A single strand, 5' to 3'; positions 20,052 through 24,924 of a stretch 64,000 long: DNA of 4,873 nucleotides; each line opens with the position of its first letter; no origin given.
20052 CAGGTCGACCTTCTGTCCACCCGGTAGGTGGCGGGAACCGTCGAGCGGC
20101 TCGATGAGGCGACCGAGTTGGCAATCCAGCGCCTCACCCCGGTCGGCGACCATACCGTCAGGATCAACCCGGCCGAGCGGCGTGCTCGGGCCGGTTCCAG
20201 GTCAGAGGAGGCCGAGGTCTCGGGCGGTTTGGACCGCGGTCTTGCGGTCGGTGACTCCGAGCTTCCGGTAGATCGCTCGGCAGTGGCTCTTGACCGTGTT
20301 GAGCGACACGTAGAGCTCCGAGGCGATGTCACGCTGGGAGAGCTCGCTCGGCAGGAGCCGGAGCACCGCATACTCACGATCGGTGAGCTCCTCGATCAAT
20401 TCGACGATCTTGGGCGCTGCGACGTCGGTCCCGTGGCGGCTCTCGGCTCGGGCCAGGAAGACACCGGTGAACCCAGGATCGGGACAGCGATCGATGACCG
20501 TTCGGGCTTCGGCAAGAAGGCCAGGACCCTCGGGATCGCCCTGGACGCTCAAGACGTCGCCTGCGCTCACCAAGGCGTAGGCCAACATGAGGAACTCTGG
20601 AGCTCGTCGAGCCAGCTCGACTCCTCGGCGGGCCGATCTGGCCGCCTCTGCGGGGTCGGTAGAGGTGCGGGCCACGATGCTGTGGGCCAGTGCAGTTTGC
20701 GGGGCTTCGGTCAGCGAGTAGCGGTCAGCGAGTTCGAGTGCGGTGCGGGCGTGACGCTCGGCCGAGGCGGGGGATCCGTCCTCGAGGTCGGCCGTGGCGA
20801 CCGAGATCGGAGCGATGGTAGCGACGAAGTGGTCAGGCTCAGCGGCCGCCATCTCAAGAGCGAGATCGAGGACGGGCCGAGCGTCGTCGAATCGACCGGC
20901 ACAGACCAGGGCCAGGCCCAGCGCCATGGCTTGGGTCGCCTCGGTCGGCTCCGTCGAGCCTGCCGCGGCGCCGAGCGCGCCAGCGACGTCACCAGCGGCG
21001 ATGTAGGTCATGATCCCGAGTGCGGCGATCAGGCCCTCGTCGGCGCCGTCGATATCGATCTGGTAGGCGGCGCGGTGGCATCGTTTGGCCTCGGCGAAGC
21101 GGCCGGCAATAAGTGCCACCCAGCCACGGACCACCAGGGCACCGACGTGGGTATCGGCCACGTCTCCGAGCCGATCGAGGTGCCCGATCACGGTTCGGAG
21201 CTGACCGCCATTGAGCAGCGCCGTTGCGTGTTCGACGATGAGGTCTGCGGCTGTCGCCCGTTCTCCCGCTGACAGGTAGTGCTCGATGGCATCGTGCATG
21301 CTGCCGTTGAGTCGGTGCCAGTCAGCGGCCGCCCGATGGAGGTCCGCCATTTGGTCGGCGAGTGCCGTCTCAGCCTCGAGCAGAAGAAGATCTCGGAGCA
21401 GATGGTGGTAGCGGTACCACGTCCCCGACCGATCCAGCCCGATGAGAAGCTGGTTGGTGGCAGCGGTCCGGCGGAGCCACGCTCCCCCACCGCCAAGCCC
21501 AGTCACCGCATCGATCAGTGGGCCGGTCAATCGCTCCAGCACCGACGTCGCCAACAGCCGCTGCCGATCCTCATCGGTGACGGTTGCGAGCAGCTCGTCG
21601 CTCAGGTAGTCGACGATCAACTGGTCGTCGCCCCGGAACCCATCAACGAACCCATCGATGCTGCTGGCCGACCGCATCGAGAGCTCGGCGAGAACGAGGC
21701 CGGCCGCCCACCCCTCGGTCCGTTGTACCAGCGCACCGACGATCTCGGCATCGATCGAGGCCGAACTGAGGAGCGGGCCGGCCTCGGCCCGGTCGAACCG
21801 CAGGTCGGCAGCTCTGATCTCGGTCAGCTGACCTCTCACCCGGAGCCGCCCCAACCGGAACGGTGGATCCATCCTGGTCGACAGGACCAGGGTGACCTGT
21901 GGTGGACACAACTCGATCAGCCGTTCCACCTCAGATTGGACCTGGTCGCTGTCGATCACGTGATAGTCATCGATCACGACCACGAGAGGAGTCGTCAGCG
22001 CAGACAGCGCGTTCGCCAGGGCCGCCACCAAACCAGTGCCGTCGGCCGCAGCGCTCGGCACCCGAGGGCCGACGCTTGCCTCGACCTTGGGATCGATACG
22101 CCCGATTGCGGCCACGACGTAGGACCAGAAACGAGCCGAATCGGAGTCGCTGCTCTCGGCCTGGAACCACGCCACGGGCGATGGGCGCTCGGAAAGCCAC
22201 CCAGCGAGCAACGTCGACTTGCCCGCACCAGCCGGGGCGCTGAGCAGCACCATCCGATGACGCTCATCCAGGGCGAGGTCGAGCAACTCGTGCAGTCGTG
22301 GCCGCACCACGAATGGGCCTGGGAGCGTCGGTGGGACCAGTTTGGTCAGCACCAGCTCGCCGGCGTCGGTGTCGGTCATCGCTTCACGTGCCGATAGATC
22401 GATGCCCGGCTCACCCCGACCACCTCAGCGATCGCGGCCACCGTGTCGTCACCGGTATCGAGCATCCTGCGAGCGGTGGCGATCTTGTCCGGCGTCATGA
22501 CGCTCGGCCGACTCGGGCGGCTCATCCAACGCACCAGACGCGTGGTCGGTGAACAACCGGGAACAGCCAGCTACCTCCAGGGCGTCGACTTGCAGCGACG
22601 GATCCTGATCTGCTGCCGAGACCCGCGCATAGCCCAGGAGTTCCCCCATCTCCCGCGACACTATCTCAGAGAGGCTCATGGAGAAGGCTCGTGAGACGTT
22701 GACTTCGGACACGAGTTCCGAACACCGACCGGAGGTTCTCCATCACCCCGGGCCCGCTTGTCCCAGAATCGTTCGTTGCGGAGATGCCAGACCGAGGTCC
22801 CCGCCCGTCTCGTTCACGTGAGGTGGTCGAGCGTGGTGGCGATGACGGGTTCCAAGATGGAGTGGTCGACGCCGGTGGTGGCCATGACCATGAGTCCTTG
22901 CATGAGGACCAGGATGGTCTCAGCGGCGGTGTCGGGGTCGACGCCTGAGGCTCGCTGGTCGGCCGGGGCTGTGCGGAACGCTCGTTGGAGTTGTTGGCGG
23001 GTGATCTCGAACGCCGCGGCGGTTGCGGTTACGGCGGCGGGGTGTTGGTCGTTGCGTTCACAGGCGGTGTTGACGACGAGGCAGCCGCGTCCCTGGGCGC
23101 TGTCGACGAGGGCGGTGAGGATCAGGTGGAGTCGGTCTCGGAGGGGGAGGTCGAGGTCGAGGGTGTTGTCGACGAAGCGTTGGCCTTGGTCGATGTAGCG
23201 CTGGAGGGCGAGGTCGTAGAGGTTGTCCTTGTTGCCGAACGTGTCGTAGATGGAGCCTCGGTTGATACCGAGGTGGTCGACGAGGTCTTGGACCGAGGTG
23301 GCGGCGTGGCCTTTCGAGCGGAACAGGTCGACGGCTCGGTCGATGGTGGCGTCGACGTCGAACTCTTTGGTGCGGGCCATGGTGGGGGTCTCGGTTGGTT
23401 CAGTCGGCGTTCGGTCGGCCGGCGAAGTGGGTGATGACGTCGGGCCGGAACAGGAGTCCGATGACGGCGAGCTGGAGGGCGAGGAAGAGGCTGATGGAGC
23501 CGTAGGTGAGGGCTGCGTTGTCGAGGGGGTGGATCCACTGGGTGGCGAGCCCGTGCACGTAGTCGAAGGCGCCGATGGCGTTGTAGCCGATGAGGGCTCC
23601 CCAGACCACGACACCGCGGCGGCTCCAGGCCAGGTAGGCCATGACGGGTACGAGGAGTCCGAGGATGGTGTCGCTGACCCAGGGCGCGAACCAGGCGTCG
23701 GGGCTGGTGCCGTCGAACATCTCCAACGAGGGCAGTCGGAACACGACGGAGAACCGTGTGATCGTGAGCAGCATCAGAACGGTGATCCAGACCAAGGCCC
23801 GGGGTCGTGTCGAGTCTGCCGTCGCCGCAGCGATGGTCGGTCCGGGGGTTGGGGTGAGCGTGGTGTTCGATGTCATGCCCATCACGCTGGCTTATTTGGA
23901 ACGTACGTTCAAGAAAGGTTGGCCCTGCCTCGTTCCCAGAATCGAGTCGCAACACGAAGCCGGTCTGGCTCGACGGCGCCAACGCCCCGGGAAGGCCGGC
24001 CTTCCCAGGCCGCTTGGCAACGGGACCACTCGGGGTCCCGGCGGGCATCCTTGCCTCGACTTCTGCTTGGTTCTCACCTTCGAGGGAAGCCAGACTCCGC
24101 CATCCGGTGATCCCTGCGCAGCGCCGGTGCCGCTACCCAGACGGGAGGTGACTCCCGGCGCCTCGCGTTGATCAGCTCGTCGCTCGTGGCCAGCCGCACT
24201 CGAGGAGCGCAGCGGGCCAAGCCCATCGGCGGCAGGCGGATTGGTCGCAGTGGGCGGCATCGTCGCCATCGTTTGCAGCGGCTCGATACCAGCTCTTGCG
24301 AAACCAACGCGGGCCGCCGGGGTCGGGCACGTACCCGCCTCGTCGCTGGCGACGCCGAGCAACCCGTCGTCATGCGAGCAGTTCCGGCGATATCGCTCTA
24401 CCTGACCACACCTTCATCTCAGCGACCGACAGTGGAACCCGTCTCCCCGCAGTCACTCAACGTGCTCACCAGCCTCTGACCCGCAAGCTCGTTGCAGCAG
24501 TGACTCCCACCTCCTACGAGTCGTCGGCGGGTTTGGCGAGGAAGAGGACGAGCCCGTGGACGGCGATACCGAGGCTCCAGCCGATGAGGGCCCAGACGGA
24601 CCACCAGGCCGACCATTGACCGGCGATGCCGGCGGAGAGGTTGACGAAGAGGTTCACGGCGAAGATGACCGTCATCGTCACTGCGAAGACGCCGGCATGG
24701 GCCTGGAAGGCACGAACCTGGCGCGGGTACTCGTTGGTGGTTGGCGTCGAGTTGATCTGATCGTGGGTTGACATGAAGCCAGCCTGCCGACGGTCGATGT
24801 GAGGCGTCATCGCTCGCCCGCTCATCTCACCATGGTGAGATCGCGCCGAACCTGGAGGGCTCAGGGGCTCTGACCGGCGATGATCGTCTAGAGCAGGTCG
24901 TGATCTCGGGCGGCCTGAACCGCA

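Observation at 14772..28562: Five copies of a 16-bp palindrome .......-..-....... in one fixed promoter architecture, interleaved with three LAL/MalT-type STAND regulators: a self-contained uncharacterised regulon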

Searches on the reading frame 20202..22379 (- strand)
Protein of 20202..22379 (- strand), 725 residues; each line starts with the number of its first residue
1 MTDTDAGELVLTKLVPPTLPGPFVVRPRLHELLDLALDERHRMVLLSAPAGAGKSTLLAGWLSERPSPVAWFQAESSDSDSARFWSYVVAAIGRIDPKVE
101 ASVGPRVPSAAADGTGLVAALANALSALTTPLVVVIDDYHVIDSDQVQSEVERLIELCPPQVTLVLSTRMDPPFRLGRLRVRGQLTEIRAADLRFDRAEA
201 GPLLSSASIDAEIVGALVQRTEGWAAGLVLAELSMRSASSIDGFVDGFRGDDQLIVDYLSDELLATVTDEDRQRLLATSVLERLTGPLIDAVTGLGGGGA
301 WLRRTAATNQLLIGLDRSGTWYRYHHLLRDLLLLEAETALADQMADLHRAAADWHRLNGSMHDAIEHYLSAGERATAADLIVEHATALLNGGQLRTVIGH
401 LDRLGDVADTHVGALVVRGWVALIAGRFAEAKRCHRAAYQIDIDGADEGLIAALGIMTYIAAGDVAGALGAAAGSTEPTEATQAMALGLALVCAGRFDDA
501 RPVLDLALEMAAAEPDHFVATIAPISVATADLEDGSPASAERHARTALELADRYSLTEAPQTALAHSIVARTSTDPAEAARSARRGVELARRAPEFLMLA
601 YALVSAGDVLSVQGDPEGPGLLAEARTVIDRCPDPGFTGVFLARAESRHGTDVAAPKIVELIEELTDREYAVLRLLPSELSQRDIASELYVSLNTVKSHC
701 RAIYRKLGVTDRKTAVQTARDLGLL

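Call 11: search_protein_families(library=pfam, proteins=[window:20202-22379:-], max_evalue=0.01)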
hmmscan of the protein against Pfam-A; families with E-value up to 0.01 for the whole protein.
window:20202-22379:- (725 aa): 9 families
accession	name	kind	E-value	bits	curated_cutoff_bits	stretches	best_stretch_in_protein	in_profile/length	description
PF00196.25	GerE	-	1.1e-12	47.8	23.5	1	664-718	2-56/57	Bacterial regulatory proteins, luxR family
PF13191.12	AAA_16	-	1.5e-08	35.7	32.6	1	28-157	11-158/167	AAA ATPase domain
PF13401.12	AAA_22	-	2.2e-06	28.5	27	1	40-165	4-121/130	AAA domain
PF13424.12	TPR_12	-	2.7e-06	27.9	30.1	1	486-551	8-75/77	Tetratricopeptide repeat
PF08281.18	Sigma70_r4_2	-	0.00034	20.6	25.7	1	658-702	4-49/54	Sigma-70, region 4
PF17874.7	TPR_MalT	-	0.00059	19.7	45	1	482-603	40-165/336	MalT-like TPR region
PF07719.23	TPR_2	-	0.0029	18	27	0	485-510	5-30/34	Tetratricopeptide repeat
PF04545.22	Sigma70_r4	-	0.0087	16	24.1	0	662-707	2-48/50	Sigma-70, region 4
PF25199.1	nSTAND_NTPase5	-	0.0088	16.3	34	0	34-58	34-58/145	Novel STAND NTPase 5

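Call 53: search_protein_families(library=ncbifam, proteins=[window:20202-22379:-], max_evalue=0.001)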
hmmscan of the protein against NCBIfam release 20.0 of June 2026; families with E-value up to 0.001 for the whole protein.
window:20202-22379:- (725 aa): 15 families
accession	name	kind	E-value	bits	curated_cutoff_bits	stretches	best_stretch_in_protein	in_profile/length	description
NF003420.0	PRK04841.1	equivalog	8.1e-91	305.4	537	2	9-471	2-474/903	HTH-type transcriptional regulator MalT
NF047785.1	respo_reg_MadR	equivalog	1.1e-13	51.1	300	1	662-725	146-209/209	MadR family response regulator transcription factor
NF007505.1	PRK10100.1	equivalog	3.9e-08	33.2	250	1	663-720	143-200/204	biofilm master transcriptional regulator CsgD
NF007708.0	PRK10403.1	equivalog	9.8e-08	31.7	343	1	665-715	154-204/215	nitrate/nitrite response regulator protein NarP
NF041830.1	RR_TF_ErdR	exception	1.2e-07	31.7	390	1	662-716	148-202/213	response regulator transcription factor ErdR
NF052445.1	RespRegMctR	equivalog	1.2e-07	31.4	300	1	663-716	143-196/205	two-component system response regulator MctR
TIGR03020.2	EpsA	equivalog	1.5e-07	31.3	170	1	662-718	188-244/247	XrtB/PEP-CTERM-associated transcriptional regulator EpsA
NF041232.1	BagY_FevT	exception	4.2e-07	29.2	700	1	655-715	288-347/367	LuxR family transcriptional regulator BagY/FevT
TIGR03541.1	reg_near_HchA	equivalog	1.3e-06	28.1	215.6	1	661-722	168-229/232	PA1136 family autoinducer-binding transcriptional regulator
NF007403.0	PRK09935.1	equivalog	3.9e-06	26.6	271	1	662-712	147-197/210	fimbria biosynthesis transcriptional regulator FimZ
NF011896.0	PRK15369.1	equivalog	1.1e-05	25.2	242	1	663-724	148-209/211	two component system response regulator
NF007935.0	PRK10651.1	equivalog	1.4e-05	24.3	250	1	662-715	153-206/216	two-component system response regulator NarL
NF041673.1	transregRamA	equivalog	2.6e-05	23.5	500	1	655-725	209-279/280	acetate metabolism transcriptional regulator RamA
NF052366.1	photon_PedR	equivalog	6e-05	23.1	120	1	664-721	2-59/74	photosynthetic electron transport-dependent transcriptional regulator PedR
TIGR02937.1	sigma70-ECF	superfamily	0.00011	21.8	42.9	1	647-707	100-161/165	sigma-70 family RNA polymerase sigma factor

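Call 62: search_protein_families(library=padloc, proteins=[window:20202-22379:-], max_evalue=0.001)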
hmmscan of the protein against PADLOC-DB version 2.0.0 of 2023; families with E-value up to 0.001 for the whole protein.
window:20202-22379:- (725 aa): 2 families
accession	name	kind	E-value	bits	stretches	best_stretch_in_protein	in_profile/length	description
PDLC01855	CARF3--CARF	-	9.4e-07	26.8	1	653-706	206-259/288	-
PDLC01851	CARF3--CARF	-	9.6e-05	19.9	1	662-707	206-252/279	-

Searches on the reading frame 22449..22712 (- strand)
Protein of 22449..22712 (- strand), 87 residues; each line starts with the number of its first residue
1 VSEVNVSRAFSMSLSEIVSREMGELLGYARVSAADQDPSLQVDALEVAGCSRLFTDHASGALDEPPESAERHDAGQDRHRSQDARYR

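Call 12: search_protein_families(library=pfam, proteins=[window:22449-22712:-], max_evalue=0.01)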
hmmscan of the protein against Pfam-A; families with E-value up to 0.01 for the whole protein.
window:22449-22712:- (87 aa): 1 family
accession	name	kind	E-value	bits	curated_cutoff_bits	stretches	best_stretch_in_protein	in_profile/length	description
PF00239.26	Resolvase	-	1.3e-05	25.8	23.3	1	26-66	2-50/145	Resolvase, N terminal domain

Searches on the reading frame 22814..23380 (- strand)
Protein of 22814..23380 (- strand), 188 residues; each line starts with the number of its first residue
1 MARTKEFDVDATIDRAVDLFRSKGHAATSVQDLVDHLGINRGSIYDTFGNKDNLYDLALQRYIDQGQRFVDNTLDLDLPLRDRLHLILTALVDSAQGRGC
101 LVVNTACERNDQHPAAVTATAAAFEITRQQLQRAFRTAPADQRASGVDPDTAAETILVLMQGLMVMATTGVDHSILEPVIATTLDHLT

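Call 12: search_protein_families(library=pfam, proteins=[window:22814-23380:-], max_evalue=0.01)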
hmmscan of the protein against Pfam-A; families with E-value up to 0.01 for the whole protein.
window:22814-23380:- (188 aa): 5 families
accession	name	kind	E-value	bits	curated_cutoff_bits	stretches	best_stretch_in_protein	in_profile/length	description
PF00440.29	TetR_N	-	1.7e-11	44.1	24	1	13-56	2-45/47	Bacterial regulatory proteins, tetR family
PF16925.10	TetR_C_13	-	4.3e-10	40.4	27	1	93-169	14-95/109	Tetracyclin repressor-like, C-terminal domain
PF21993.1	TetR_C_13_2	-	4.7e-08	33.7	27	1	85-179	10-100/103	Transcriptional regulator LmrA/YxaF-like, C-terminal domain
PF13977.11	TetR_C_6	-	6.7e-06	26.7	27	1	81-187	2-110/115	BetI-type transcriptional repressor, C-terminal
PF17937.6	TetR_C_28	-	0.0046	17.7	26.4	1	105-173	10-78/96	Tetracyclin repressor-like, C-terminal domain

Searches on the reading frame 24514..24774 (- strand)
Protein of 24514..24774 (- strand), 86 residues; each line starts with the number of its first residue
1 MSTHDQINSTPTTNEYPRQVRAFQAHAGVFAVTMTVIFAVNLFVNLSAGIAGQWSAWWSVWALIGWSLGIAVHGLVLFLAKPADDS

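Call 12: search_protein_families(library=pfam, proteins=[window:24514-24774:-], max_evalue=0.01)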
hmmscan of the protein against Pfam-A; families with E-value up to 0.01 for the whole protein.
window:24514-24774:- (86 aa): 1 family
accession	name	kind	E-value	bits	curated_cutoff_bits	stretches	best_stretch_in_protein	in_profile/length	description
PF13239.11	2TM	-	4.7e-11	43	24.8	1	19-80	9-61/79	2TM domain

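Call 62: search_protein_families(library=padloc, proteins=[window:24514-24774:-], max_evalue=0.001)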
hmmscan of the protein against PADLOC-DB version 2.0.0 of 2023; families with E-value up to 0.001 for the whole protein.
window:24514-24774:- (86 aa): 0 families
